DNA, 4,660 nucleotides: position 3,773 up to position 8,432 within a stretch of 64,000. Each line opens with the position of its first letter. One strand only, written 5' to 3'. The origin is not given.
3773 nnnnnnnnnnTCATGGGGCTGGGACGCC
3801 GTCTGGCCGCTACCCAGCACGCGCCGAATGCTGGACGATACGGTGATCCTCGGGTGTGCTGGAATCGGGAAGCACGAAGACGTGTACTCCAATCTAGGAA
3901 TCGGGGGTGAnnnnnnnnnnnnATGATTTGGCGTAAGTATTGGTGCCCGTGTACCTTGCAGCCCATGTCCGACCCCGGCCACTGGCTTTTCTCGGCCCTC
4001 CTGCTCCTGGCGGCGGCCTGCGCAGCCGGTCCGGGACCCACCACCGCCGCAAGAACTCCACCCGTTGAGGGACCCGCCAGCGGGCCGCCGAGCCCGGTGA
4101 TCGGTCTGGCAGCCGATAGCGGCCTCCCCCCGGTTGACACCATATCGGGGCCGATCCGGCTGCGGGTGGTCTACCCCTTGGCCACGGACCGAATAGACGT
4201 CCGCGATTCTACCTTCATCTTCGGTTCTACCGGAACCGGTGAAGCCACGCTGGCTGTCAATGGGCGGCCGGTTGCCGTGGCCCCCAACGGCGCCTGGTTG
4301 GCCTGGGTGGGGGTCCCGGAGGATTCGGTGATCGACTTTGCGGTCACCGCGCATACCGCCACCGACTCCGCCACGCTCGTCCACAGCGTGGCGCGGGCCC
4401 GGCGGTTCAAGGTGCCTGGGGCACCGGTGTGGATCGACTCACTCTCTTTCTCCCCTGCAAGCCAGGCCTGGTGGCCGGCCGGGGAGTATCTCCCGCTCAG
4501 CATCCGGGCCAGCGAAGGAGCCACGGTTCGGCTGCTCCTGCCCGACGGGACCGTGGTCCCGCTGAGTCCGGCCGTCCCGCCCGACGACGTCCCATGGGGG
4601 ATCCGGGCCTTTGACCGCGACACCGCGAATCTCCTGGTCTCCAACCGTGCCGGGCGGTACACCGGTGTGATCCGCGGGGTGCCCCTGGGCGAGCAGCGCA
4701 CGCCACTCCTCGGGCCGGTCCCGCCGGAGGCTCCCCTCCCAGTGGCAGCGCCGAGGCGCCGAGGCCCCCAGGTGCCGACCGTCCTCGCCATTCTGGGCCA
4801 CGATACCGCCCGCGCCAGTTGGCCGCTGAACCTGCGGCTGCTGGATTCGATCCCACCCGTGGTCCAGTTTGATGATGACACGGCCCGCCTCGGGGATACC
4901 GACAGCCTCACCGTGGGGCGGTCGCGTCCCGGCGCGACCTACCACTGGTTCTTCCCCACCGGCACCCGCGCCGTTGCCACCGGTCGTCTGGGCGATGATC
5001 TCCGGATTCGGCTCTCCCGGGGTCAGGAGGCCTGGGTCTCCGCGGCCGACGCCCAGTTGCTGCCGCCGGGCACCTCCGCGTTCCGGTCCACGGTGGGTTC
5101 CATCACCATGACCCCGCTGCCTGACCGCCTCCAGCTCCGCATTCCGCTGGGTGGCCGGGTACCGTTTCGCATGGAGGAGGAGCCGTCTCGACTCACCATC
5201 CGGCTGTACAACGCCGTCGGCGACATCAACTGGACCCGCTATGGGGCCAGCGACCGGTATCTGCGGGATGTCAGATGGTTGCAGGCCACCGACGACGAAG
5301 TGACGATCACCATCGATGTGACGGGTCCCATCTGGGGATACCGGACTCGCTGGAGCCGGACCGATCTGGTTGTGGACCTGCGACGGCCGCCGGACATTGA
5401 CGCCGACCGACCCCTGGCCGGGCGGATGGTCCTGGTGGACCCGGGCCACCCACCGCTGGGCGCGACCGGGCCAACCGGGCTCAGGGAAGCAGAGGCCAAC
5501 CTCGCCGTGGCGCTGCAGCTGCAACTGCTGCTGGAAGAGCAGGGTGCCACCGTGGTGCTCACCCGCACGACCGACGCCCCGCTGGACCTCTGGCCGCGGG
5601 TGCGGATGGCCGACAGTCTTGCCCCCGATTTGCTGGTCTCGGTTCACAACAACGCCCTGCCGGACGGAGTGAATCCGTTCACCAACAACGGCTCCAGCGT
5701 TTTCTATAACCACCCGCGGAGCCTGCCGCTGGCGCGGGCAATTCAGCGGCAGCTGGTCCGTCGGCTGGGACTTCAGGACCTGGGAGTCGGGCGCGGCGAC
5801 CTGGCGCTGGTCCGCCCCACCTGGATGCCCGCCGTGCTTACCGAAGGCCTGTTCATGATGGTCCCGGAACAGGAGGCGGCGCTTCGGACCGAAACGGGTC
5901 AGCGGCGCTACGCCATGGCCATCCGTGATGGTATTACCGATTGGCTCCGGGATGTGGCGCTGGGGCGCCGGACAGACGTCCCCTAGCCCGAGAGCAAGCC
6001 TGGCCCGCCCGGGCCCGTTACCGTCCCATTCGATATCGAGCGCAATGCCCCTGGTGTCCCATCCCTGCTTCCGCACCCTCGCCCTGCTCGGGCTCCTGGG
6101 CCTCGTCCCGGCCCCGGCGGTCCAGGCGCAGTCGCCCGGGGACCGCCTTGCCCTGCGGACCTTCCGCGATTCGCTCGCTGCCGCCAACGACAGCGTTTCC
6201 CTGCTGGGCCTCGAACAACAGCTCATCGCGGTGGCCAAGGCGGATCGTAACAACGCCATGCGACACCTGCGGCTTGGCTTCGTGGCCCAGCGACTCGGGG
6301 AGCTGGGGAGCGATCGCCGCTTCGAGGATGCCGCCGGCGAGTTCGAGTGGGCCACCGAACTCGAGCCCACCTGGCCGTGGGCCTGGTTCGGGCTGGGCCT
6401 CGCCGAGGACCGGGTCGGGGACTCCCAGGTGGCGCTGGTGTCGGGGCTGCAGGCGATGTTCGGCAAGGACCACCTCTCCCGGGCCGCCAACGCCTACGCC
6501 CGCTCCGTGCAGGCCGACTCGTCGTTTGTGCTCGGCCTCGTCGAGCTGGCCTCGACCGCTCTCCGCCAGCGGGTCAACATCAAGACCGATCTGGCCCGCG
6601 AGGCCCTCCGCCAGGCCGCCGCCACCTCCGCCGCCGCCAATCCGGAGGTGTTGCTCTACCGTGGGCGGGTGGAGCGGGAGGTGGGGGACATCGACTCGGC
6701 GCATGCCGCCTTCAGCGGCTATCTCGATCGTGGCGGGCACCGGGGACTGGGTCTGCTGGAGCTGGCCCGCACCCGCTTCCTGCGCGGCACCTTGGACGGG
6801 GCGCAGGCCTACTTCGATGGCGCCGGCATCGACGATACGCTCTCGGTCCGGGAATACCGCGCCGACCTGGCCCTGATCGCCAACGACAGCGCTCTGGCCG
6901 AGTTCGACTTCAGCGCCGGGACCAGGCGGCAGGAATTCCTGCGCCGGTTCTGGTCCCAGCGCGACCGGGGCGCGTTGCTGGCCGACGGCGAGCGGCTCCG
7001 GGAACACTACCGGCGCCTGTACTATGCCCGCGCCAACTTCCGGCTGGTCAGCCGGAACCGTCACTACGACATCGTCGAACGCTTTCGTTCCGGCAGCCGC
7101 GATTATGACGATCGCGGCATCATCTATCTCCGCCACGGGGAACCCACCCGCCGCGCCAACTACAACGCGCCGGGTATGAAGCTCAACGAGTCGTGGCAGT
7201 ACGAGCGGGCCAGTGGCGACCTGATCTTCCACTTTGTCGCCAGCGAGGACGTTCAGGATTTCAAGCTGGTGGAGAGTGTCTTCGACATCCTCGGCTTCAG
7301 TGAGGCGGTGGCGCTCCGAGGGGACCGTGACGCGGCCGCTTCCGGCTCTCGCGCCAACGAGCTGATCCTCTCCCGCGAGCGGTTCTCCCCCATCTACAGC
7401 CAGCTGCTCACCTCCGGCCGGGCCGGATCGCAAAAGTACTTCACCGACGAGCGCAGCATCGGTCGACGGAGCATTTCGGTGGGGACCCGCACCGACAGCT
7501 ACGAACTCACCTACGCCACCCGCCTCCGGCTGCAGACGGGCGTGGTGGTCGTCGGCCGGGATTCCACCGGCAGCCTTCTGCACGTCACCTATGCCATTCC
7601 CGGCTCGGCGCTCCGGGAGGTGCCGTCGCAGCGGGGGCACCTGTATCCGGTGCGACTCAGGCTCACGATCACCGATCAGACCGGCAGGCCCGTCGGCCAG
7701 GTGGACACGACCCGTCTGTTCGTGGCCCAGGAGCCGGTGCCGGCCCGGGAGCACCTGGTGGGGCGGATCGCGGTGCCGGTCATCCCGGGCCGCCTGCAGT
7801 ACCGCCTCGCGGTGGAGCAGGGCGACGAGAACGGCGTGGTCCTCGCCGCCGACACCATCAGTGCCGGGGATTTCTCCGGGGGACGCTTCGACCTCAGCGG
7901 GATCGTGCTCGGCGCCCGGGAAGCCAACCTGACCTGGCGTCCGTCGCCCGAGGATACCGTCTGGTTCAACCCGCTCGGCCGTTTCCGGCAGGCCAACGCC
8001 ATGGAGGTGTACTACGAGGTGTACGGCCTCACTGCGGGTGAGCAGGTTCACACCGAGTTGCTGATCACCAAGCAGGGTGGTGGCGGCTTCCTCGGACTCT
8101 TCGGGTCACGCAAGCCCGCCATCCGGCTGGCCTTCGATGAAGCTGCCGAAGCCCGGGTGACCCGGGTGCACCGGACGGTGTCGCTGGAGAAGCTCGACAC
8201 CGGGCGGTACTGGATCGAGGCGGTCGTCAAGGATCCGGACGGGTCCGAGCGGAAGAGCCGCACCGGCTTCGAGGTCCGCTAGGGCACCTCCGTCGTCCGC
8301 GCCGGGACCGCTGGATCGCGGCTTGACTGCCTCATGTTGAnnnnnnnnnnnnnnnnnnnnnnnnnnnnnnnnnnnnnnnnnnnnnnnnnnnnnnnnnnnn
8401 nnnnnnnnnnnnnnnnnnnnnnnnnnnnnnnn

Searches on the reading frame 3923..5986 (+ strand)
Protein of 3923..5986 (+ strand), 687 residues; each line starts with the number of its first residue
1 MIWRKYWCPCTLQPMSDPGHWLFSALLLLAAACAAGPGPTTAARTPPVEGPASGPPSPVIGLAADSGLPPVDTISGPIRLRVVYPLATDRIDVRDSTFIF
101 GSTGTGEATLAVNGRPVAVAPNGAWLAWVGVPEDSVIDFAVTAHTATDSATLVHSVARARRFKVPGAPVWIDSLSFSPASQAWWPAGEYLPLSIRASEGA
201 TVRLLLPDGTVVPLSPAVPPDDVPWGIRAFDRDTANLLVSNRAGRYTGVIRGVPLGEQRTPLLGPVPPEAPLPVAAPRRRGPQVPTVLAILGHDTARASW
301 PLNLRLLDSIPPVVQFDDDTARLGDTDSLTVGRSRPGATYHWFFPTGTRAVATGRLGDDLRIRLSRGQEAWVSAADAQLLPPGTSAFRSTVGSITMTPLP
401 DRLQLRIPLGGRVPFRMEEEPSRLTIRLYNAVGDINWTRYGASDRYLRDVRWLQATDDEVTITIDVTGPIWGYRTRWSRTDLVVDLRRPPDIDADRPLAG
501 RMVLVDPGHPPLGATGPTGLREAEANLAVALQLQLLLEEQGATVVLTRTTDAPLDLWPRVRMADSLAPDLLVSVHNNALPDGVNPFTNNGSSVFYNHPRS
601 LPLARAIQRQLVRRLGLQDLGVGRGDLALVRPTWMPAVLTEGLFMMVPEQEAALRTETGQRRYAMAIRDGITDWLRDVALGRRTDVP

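Call 13: search_protein_families(library=pfam, proteins=[window:3923-5986:+], max_evalue=0.001)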
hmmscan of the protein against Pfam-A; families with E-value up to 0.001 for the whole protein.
window:3923-5986:+ (687 aa): 1 family
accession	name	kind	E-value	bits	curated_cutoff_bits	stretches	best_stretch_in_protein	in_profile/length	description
PF01520.23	Amidase_3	-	8e-36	124.1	27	1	503-672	1-173/174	N-acetylmuramoyl-L-alanine amidase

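Call 41: search_protein_families(library=ncbifam, proteins=[window:3923-5986:+], max_evalue=0.01)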
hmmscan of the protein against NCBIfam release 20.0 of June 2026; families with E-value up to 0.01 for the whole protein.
window:3923-5986:+ (687 aa): 5 families
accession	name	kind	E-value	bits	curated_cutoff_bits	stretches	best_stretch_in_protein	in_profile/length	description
TIGR02883.1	spore_cwlD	equivalog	1.3e-20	74.3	221.55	1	501-673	1-188/189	N-acetylmuramoyl-L-alanine amidase CwlD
NF038140.1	amidase_Rv3717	exception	3.7e-15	56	335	1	513-676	58-232/233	Rv3717 family N-acetylmuramoyl-L-alanine amidase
NF007652.1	PRK10319.1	equivalog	1.3e-13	50.9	400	1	496-596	53-152/291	N-acetylmuramoyl-L-alanine amidase AmiA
NF038267.1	amidase_AmiC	exception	1.7e-09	36.8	700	1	492-594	181-279/407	N-acetylmuramoyl-L-alanine amidase AmiC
NF007751.0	PRK10431.1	equivalog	6.7e-07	28.2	532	1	505-581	196-275/445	N-acetylmuramoyl-L-alanine amidase AmiB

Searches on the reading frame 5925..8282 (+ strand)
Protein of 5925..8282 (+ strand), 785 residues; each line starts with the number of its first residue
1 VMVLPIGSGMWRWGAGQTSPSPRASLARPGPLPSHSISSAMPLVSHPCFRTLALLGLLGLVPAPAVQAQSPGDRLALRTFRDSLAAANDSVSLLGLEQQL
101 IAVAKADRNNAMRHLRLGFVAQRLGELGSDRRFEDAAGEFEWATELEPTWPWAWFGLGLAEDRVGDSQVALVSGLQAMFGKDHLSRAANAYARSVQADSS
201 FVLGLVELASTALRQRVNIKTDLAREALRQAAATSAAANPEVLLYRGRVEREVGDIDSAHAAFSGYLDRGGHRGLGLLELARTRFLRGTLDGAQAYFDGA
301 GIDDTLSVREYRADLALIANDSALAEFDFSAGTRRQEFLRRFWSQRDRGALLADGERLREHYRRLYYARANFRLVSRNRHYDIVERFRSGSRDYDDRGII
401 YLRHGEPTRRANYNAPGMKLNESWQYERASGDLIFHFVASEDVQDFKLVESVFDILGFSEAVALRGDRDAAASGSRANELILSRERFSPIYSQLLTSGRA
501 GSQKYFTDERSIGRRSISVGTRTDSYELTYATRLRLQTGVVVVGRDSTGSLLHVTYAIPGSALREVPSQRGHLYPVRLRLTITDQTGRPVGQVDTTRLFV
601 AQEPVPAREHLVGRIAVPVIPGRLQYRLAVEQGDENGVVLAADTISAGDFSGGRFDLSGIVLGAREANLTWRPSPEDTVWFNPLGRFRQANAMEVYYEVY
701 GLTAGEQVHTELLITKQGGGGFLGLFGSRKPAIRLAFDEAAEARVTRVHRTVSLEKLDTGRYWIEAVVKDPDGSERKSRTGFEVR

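Call 13: search_protein_families(library=pfam, proteins=[window:5925-8282:+], max_evalue=0.001)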
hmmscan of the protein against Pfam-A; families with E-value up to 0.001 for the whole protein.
window:5925-8282:+ (785 aa): 0 families

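Call 41: search_protein_families(library=ncbifam, proteins=[window:5925-8282:+], max_evalue=0.01)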
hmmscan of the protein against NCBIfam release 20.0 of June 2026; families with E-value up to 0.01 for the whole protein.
window:5925-8282:+ (785 aa): 2 families
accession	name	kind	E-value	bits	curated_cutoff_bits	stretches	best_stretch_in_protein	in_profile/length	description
TIGR04514.1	GWxTD_dom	domain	4.1e-09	36.9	28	1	313-427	4-105/105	GWxTD domain-containing protein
TIGR02917.1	PEP_TPR_lipo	equivalog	0.0084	14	312.2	0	176-299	133-252/899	XrtA/PEP-CTERM system TPR-repeat protein PrsT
